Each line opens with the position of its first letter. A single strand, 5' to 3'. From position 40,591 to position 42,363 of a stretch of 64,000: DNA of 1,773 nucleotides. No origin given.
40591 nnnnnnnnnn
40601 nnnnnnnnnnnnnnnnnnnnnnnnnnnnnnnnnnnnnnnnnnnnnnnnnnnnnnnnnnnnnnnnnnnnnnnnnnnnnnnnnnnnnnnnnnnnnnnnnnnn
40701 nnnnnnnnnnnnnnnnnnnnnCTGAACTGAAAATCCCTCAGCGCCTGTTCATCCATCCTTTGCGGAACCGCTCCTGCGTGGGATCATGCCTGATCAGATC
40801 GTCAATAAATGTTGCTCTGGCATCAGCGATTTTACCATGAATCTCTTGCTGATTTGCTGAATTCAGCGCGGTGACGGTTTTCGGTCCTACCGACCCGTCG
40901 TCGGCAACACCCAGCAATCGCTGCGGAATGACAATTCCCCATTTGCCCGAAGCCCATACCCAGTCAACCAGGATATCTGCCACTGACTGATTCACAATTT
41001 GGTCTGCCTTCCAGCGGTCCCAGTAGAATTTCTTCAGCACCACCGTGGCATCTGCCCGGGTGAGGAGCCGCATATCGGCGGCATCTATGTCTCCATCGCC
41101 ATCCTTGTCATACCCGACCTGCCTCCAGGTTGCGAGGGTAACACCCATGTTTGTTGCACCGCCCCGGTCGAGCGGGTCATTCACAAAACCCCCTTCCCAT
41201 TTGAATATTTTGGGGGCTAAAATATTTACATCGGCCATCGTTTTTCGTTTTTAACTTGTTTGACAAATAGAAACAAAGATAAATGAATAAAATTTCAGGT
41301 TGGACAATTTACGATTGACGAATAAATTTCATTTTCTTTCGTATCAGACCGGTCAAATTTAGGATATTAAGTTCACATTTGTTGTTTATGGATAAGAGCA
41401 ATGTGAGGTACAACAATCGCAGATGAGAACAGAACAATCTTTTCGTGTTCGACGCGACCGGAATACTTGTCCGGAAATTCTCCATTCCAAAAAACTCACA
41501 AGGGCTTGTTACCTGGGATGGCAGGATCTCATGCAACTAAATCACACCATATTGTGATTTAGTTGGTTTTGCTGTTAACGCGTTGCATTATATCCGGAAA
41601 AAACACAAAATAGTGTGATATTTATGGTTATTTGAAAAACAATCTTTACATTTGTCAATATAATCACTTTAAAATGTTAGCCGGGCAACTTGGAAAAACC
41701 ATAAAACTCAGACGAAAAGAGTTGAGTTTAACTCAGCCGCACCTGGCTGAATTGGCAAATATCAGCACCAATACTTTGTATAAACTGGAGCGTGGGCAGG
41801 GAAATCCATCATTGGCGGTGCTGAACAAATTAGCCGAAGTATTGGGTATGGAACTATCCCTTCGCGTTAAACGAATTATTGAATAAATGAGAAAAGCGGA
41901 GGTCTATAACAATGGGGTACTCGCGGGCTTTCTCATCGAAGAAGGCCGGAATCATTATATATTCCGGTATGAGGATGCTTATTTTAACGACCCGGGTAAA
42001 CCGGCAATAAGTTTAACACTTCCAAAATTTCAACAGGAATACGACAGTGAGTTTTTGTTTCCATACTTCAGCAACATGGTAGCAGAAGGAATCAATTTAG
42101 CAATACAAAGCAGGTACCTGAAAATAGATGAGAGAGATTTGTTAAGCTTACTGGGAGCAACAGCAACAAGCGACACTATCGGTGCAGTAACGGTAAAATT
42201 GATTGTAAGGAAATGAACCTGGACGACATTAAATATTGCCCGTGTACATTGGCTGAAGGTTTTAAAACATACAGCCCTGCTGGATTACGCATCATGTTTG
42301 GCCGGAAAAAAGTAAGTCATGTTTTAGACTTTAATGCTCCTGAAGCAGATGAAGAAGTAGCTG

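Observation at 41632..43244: Tripartite HipBST-type toxin-antitoxin operon (HTH, HipA-N-like small protein, N-terminally truncated HipA kinase)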

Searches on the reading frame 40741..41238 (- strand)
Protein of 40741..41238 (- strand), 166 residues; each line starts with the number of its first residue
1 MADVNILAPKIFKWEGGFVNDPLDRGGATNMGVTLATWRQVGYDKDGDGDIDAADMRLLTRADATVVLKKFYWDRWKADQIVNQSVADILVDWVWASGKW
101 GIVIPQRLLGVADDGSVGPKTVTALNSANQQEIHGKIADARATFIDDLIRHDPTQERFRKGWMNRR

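Call 5: search_protein_families(library=pfam, proteins=[window:40741-41238:-], max_evalue=0.01)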
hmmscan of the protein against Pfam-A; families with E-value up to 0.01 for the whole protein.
window:40741-41238:- (166 aa): 2 families
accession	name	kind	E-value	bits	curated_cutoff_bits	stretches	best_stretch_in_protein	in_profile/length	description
PF05838.17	Glyco_hydro_108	-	2.2e-24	86.2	21.2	1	10-98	3-85/85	Glycosyl hydrolase 108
PF09374.15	PG_binding_3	-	1.1e-15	57.9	24.6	1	101-166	2-75/76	Predicted Peptidoglycan domain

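Call 6: search_protein_families(library=ncbifam, proteins=[window:40741-41238:-], max_evalue=0.01)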
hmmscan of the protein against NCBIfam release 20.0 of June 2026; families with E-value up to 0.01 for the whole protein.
window:40741-41238:- (166 aa): 1 family
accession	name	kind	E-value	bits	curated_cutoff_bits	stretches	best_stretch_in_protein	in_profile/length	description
NF040573.1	holin_dep_muram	equivalog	4.4e-27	95.2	240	1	6-141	3-141/200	holin-associated N-acetylmuramidase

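Call 55: search_protein_families(library=padloc, proteins=[window:40741-41238:-], max_evalue=0.01)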
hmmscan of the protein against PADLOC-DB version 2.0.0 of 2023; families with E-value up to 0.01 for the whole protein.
window:40741-41238:- (166 aa): 0 families

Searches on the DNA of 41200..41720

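Call 39: search_rna_families(source=window, start=41200, end=41720, threshold=evalue, max_evalue=1)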
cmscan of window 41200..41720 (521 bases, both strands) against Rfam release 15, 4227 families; matches with E-value up to 1: 5.
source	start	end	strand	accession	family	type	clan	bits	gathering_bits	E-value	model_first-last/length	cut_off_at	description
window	41534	41565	+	RF04346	Plastid-ccsA-ndhD-1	Cis-reg;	CL00154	21.3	48.5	0.091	15-46/57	no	Plastid-ccsA-ndhD-1 3UTR RNA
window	41534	41565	-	RF04346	Plastid-ccsA-ndhD-1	Cis-reg;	CL00154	21.2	48.5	0.098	15-46/57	no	Plastid-ccsA-ndhD-1 3UTR RNA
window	41613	41667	-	RF03918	mir-4922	Gene; miRNA;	-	20.3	82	0.62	1-65/65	no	mir-4922 microRNA precursor family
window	41541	41619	-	RF00743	mir-308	Gene; miRNA;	-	19.7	60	0.17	1-63/63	no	mir-308 microRNA precursor family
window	41534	41565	+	RF04347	Plastid-ccsA-ndhD-2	Cis-reg;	-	18.3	51.5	0.78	12-43/53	no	Plastid-ccsA-ndhD-2 3UTR RNA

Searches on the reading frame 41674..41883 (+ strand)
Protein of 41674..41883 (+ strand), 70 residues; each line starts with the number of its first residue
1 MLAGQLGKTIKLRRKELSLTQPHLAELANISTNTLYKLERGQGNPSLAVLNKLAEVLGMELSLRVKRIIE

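Call 5: search_protein_families(library=pfam, proteins=[window:41674-41883:+], max_evalue=0.01)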
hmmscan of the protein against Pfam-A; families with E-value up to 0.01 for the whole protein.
window:41674-41883:+ (70 aa): 5 families
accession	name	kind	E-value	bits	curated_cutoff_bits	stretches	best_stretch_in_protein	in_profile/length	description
PF01381.28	HTH_3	-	6.5e-13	48.9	23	1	10-61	1-52/55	Helix-turn-helix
PF13560.12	HTH_31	-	2.1e-11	44.4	27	1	5-64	1-61/64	Helix-turn-helix domain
PF13443.12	HTH_26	-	4.5e-07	30.5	22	1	15-61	7-54/63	Cro/C1-type HTH DNA-binding domain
PF12844.13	HTH_19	-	4.6e-07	30.1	30.2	1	7-60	1-54/64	Helix-turn-helix domain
PF13744.12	HTH_37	-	0.0002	21.6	27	1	5-66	18-80/80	Helix-turn-helix domain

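Call 6: search_protein_families(library=ncbifam, proteins=[window:41674-41883:+], max_evalue=0.01)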
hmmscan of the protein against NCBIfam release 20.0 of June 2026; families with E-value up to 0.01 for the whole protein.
window:41674-41883:+ (70 aa): 16 families
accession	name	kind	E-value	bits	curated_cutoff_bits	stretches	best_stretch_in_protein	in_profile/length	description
TIGR03070.1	couple_hipB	subfamily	1.3e-16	60.2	71.65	1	5-61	2-58/58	type II toxin-antitoxin system Y4mF family antitoxin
NF006015.0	PRK08154.1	subfamily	3.2e-10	39.7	204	1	4-62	29-87/314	anaerobic benzoate catabolism transcriptional regulator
NF041951.1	phage_RstR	subfamily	3.3e-10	40.2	80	1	6-59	3-56/108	RstR family transcriptional repressor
NF007257.0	PRK09706.1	subfamily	2e-08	34.1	101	1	5-57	5-57/135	transcriptional repressor DicA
NF010465.0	PRK13890.1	equivalog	3.3e-07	30.4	96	1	15-63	15-63/121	conjugal transfer protein TrbA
TIGR00270.2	TIGR00270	equivalog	5e-07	29.7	110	1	7-65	77-135/159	multiprotein bridging factor aMBF1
NF003162.0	PRK04140.1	equivalog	1.1e-06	28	263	1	7-65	128-186/317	transcriptional regulator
NF046032.1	TransRegSlrRBacil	equivalog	2.6e-06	27.6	250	1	6-62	2-59/149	HTH-type transcriptional regulator SlrR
NF007408.0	PRK09943.1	equivalog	1.3e-05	24.9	211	1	6-62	8-64/185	HTH-type transcriptional regulator PuuR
TIGR03830.1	CxxCG_CxxCG_HTH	subfamily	2.8e-05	23.9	61.8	1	7-51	67-111/127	type II TA system antitoxin MqsA family protein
NF041575.1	antitoxPezA_Strep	equivalog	0.00043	20.3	290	1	6-53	2-49/158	type II toxin-antitoxin system antitoxin PezA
NF007271.0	PRK09726.1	equivalog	0.00064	19.7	79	1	5-63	12-70/88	type II toxin-antitoxin system antitoxin HipB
NF047948.1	male_kill_WMK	equivalog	0.00072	19.1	300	1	5-60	162-217/300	WO male-killing family protein Wmk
TIGR02684.1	dnstrm_HI1420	hypoth_equivalog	0.0059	16.8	53.7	1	23-63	48-88/89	addiction module antidote protein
NF038139.1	Reg_Aceta_RamB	equivalog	0.0086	14.8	700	1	7-61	4-58/465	acetate metabolism transcriptional regulator RamB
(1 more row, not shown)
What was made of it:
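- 41674..41886 (+): hipB: 70-aa XRE/Cro-type HTH protein, predicted operator-binding autorepressor. HTH_3 6.5e-13 (call 5). couple_hipB TIGR03070 1.3e-16, below cut-off (call 6).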

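Call 25: search_solved_structures(query=window:41674-41883:+, max_evalue=0.001, show_alignments=3)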
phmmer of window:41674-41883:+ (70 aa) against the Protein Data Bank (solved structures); distinct sequences matched with E-value up to 0.001: 10.
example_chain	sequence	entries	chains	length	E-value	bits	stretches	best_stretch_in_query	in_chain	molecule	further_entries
8tac_A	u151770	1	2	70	2e-09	40.5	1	3-59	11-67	DBP48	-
9k3w_A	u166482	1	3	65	1e-05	28.9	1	9-61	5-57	Transcriptional regulator, PbsX family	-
9sf2_A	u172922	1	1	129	2.7e-05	27.6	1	6-60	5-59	Transcriptional regulator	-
7t5u_A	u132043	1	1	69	0.00015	25.2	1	3-62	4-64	Helix-turn-helix domain-containing protein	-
8ezt_A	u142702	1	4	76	0.00022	24.7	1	6-62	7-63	HipB(Lp)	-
2mez_A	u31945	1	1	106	0.00028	24.4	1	8-62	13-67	Multiprotein Bridging Factor (MBP-like)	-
2b5a_A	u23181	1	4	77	0.00054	23.5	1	5-63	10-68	C.BclI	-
6rnz_A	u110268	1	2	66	0.00055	23.5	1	10-57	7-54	HTH-type transcriptional regulator DdrOC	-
5tn0_A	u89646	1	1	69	0.00065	23.2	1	6-61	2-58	HTH-type transcriptional regulator SinR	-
3qq6_A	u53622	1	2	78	0.00069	23.2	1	6-61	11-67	HTH-type transcriptional regulator sinR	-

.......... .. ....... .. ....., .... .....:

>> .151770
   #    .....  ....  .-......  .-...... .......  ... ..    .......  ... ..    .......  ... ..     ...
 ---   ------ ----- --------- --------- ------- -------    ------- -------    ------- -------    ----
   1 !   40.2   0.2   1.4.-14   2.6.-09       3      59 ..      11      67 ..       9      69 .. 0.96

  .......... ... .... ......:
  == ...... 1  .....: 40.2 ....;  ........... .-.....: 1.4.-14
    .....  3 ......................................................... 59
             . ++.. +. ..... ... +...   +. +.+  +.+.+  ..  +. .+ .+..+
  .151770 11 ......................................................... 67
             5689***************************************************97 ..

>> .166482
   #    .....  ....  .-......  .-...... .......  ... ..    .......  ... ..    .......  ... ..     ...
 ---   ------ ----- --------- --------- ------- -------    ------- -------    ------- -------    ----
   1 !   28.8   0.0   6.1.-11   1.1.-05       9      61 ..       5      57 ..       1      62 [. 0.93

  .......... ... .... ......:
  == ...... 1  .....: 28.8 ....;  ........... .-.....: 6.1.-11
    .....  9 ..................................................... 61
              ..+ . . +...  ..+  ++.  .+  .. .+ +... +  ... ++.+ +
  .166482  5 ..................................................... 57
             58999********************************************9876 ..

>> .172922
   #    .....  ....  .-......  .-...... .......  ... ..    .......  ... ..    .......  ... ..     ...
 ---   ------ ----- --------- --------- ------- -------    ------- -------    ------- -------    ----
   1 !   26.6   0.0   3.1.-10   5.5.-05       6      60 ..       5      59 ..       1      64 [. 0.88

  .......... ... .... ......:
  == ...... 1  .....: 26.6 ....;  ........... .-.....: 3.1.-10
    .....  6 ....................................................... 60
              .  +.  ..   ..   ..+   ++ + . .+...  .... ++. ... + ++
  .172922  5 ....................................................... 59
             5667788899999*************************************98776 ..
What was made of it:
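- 41674..41886 (+): HipB(Lp) 8ezt_A 2.2e-4 (call 25).
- On HipBST tripartite TA system: HipB(Lp) 8ezt 2.2e-4 (call 25).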

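Call 55: search_protein_families(library=padloc, proteins=[window:41674-41883:+], max_evalue=0.01)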
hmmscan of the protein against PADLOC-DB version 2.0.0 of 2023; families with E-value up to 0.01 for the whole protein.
window:41674-41883:+ (70 aa): 19 families
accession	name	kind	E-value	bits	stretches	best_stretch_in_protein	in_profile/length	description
PDLC02926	HTH_VI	-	3.4e-14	50.9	1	6-62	2-58/92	-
PDLC04142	capH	-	1.6e-09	36.8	1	5-63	6-64/103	capH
PDLC03666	Control_protein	-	2.2e-07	29.2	1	5-69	6-69/77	control protein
PDLC03946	RmrA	-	4.6e-07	26.9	1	8-59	5-56/357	-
PDLC03951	RmrA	-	1.5e-06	25.5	1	10-67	13-70/400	-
PDLC03949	RmrA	-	1.8e-06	25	1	9-61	6-58/363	-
PDLC03665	Control_protein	-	7.3e-06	24.2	1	10-62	14-66/77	control protein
PDLC03947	RmrA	-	1.8e-05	21.7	1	7-63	13-69/383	-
PDLC03955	RmrA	-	2.4e-05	21.7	1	10-60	25-75/371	-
PDLC03954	RmrA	-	0.00014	18.9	1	7-63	12-68/380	-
PDLC03952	RmrA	-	0.0002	18.3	1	11-59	28-76/395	-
PDLC03948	RmrA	-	0.00068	16.6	1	14-62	17-65/397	-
PDLC04775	PDC-M69A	-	0.00073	18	1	5-60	7-62/113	-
PDLC03953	RmrA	-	0.00085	16.6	1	1-62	1-62/373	-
PDLC04133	mad1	-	0.0011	17.2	1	18-49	5-36/60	mads_1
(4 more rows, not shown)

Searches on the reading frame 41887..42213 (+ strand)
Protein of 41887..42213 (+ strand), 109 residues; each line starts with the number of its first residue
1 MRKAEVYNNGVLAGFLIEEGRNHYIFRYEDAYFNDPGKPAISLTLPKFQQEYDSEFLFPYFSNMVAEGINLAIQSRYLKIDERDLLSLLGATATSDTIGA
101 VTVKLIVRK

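Call 5: search_protein_families(library=pfam, proteins=[window:41887-42213:+], max_evalue=0.01)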
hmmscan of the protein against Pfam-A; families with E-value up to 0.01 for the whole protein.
window:41887-42213:+ (109 aa): 1 family
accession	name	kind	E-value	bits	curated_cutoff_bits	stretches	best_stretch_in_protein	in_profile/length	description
PF13657.11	Couple_hipA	-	1.8e-16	60.9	22.5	1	5-103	2-98/99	HipA N-terminal domain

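Call 6: search_protein_families(library=ncbifam, proteins=[window:41887-42213:+], max_evalue=0.01)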
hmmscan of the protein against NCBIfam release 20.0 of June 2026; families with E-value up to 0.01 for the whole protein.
window:41887-42213:+ (109 aa): 1 family
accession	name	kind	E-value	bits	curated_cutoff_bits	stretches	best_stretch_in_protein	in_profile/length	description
TIGR03071.1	couple_hipA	domain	4.6e-24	84.5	27.8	1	4-103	2-100/101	HipA N-terminal domain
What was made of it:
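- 41887..42216 (+): hipS: 109-aa homologue of HipA N-subdomain 1, predicted antitoxin; E67-G68 invariant, I69 at the E. coli Trp65 position. Couple_hipA 1.8e-16 and TIGR03071 4.6e-24 (calls 5, 6).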

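Call 8: search_solved_structures(query=window:41887-42213:+, max_evalue=1, show_alignments=4)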
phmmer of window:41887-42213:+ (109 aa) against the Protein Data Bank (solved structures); distinct sequences matched with E-value up to 1: 5.
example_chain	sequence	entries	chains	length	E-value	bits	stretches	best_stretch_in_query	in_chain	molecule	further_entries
7vkb_B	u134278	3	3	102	9e-11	45.1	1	1-105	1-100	HipA (Persistence to inhibition of murein or DNA biosynthesis) | HipS(Lp)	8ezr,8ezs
7ab4_B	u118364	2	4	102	1.6e-08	37.8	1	8-93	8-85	Couple_hipA domain-containing protein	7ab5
7ab3_B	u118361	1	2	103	1.6e-08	37.8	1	8-93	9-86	Couple_hipA domain-containing protein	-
7czo_A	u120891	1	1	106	1.6e-06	31.4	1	2-103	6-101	Uncharacterized protein HI_0666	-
5xnr_A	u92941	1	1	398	0.43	14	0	3-34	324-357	AlyQ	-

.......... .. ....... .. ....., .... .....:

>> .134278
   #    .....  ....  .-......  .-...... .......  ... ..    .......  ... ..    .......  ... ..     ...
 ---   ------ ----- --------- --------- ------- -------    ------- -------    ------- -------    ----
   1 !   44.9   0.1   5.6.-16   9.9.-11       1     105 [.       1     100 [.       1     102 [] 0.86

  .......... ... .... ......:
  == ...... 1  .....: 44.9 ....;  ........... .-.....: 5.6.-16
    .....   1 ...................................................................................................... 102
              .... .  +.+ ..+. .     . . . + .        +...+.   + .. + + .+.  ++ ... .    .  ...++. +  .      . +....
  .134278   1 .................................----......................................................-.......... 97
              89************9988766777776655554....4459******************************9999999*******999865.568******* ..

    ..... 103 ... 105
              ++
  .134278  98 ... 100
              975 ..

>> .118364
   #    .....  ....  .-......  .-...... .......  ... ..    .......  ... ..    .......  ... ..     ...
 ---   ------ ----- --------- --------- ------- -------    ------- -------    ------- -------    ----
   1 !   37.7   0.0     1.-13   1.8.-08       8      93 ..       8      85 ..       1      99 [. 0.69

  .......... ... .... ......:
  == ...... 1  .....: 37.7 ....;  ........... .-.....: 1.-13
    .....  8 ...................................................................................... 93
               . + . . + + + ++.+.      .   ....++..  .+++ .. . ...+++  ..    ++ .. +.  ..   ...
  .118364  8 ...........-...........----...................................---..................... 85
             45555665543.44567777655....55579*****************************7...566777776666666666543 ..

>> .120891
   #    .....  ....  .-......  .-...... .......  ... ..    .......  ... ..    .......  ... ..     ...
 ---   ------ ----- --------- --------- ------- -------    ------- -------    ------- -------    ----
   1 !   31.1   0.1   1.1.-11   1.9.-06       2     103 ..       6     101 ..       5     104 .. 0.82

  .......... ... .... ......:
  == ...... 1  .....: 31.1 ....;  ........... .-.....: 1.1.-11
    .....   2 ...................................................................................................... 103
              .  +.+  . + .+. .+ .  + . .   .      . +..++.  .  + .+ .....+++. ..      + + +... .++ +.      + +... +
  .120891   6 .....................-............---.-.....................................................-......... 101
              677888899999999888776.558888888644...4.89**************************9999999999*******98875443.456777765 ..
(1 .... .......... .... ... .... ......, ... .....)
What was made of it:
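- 41887..42216 (+): HipS(Lp) 9e-11 (call 8).
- On HipBST, Legionella subclade: HipS scores 45 against 38 bits (call 8).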

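Call 32: find_homologous_proteins(query=window:41887-42213:+, max_evalue=0.00001)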
Query window:41887-42213:+ (109 aa): 924 proteins with E <= 0.00001 among 938 candidates; the best 120 are listed.
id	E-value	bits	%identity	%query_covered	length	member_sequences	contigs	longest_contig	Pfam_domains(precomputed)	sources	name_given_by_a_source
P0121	7.4e-65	233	100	100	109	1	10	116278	PF13657.12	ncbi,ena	-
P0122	1.0e-56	207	91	100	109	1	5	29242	PF13657.12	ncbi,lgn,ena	-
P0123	8.2e-52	191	82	100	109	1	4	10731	PF13657.12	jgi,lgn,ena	-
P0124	4.2e-50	186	78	100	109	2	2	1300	PF13657.12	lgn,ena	-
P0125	5.8e-50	185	81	100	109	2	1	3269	PF13657.12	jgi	jgi:HipA-like protein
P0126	1.6e-49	184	79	100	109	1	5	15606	PF13657.12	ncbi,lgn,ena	-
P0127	2.0e-49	184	80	97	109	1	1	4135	PF13657.12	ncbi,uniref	ncbi:HipA N-terminal domain-containing protein [Aquiflexum sp.]|uniref:HipA N-terminal domain-contai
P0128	5.8e-49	182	80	98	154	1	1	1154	PF13657.12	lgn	-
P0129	7.1e-49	182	80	100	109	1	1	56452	PF13657.12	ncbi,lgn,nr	ncbi:MAG: HipA N-terminal domain-containing protein [Bacteroidales bacterium]|nr:HipA N-terminal dom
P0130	9.3e-49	182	78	100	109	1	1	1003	PF13657.12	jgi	jgi:HipA-like protein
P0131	9.9e-49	181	79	97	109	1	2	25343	PF13657.12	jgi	jgi:HipA-like protein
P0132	1.2e-48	181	78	100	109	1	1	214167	PF13657.12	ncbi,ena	-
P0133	1.5e-48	181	79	97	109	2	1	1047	PF13657.12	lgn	-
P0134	1.6e-48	181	79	100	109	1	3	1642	PF13657.12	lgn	-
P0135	1.8e-48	181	81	97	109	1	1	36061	PF13657.12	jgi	jgi:HipA-like protein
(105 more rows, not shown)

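Call 45: predict_structure(alignment_id=A1)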
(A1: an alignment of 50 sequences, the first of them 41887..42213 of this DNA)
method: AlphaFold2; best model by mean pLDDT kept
length: 109 residues; sequences in the alignment: 50
mean_pLDDT: 71.9   pTM: 0.66
mean pLDDT of the five models: 71.9, 71.6, 69.7, 64.6, 61.8
residues with pLDDT >= 90: 20; 70-90: 44; 50-70: 30; < 50: 15
segments of 3 or more residues with pLDDT < 50: 87-98
pLDDT, mean of each block of 10 residues (from residue 1): 80 88 91 90 83 81 63 52 51 44 67
secondary structure, 60 per line:
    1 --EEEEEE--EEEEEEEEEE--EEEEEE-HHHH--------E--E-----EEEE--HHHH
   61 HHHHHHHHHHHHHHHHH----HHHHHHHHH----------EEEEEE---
elements in order: E3-8 E11-20 E23-28 H30-33 E51-54 H57-77 H82-90 E101-106

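Call 49: fold_search(model_id=the predicted structure, library=pdb)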
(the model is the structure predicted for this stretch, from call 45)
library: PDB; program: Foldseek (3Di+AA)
matches with E <= 10: 129; with E <= 0.001: 8
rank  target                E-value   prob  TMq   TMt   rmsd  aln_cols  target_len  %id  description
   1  7vkb_B                7.7e-08  1.00  0.57  0.60   9.3       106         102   37  Crystal structure of the a bacterial kinase complex (released 2022-06-29)
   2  8ezr_A                1.6e-07  1.00  0.57  0.61   9.3       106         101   37  Crystal structure of the HipS(Lp)-HipT(Lp) complex from Legionella pneumophila, native protein (released 2023-09-27)
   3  7ab3_B                4.2e-06  1.00  0.54  0.58   9.6       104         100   31  Crystal structure of the Escherichia coli toxin-antitoxin system HipBST (HipT S57A) (released 2022-01-12)
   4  7ab3_E                2.8e-05  1.00  0.53  0.57   9.4       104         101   31  Crystal structure of the Escherichia coli toxin-antitoxin system HipBST (HipT S57A) (released 2022-01-12)
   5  7czo                  3.9e-05  1.00  0.54  0.56   9.8       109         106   26  N-terminal domain of HipA toxin (released 2021-09-29)
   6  3hzi_A                3.0e-04  1.00  0.54  0.16   9.1       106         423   26  Structure of mdt protein (released 2009-07-28)
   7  3tpd                  6.2e-04  1.00  0.53  0.16   9.1       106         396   24  Structure of pHipA, monoclinic form (released 2012-10-03)
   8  3tpt_A                8.1e-04  1.00  0.53  0.16   9.2       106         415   26  Structure of HipA(D309Q) bound to ADP (released 2012-10-03)
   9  3dnu                  1.2e-03  1.00  0.54  0.16   9.0       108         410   25  structure of MDT protein (released 2009-01-27)
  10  3tpe                  1.2e-03  1.00  0.52  0.15   9.2       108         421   25  The phipa p3121 structure (released 2012-10-03)
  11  3dnv_A                1.5e-03  1.00  0.53  0.16   8.9       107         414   26  MDT Protein (released 2009-01-27)
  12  3fbr_A                1.6e-03  1.00  0.54  0.15   9.1       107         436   26  structure of HipA-amppnp-peptide (released 2009-02-10)
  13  3dnt_A                1.9e-03  1.00  0.53  0.15   9.2       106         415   24  structures of MDT proteins (released 2009-01-27)
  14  3tpb                  2.0e-03  1.00  0.54  0.16   9.1       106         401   27  Structure of HipA(S150A) (released 2012-10-03)
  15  3dnt_B                2.8e-03  1.00  0.52  0.15   9.2       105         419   26  structures of MDT proteins (released 2009-01-27)
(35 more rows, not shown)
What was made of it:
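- On HipBST tripartite TA system: The top 21 Foldseek hits are all HipS or HipA N-domain (call 49).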

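Call 55: search_protein_families(library=padloc, proteins=[window:41887-42213:+], max_evalue=0.01)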
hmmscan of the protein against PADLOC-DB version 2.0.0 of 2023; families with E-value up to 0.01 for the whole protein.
window:41887-42213:+ (109 aa): 1 family
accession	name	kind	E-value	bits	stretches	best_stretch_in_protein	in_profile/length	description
PDLC04347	PDC-M03B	-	0.00031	18.4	1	14-65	23-72/245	-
